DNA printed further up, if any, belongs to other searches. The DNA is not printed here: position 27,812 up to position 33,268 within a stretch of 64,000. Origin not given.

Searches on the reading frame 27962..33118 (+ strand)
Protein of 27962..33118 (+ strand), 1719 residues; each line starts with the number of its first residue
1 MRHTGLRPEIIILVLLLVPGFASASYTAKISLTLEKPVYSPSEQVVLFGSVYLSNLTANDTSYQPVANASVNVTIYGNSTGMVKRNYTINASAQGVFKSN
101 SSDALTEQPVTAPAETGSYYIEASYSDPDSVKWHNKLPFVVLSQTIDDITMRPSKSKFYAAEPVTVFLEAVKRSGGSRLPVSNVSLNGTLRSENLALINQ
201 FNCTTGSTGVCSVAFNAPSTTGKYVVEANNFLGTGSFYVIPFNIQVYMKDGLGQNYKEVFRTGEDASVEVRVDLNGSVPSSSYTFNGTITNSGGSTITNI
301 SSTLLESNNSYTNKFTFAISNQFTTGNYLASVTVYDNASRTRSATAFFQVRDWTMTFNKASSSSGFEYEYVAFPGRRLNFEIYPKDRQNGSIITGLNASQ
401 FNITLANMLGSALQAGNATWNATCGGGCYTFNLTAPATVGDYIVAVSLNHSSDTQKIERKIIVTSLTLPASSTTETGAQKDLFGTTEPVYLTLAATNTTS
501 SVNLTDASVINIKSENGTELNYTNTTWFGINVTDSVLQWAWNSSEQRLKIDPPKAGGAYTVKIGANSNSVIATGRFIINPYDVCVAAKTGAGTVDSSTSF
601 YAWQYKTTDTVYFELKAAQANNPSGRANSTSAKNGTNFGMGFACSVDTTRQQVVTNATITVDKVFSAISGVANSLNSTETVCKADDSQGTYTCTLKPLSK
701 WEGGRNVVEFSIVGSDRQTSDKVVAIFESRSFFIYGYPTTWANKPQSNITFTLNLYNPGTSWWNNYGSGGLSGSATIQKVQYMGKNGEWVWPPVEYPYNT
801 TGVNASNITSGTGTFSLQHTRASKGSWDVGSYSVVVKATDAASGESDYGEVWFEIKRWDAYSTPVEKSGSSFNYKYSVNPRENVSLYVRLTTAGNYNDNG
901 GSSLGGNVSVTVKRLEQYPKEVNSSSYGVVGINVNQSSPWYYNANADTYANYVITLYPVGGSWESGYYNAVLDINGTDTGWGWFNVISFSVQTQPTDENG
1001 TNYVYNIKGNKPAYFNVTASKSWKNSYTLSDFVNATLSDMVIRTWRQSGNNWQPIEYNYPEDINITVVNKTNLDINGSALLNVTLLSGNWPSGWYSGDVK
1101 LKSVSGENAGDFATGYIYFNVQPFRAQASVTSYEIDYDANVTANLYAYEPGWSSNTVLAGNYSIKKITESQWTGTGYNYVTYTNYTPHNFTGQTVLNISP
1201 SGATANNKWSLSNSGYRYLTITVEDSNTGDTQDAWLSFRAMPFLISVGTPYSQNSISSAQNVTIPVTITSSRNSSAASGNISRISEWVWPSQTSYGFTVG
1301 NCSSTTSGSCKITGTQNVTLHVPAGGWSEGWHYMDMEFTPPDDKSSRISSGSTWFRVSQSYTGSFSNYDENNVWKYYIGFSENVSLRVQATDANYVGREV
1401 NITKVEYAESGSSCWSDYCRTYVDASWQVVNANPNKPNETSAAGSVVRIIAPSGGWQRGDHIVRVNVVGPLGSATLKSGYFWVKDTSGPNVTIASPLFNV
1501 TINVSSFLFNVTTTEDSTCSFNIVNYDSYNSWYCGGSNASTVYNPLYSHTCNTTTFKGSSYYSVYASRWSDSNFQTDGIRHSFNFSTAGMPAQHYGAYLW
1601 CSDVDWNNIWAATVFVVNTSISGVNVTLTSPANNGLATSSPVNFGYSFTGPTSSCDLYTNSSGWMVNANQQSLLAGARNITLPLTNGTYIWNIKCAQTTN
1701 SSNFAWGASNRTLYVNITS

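Call 18: search_protein_families(library=pfam, proteins=[window:27962-33118:+], max_evalue=0.001)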
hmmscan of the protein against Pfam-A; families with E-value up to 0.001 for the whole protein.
window:27962-33118:+ (1719 aa): 2 families
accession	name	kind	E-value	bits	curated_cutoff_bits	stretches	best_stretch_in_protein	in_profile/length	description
PF01835.25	MG2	-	2.8e-08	34.4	32.8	0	257-350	8-96/96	MG2 domain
PF14524.12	Wzt_C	-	2e-07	31.5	30.4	1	245-358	14-128/143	Wzt C-terminal domain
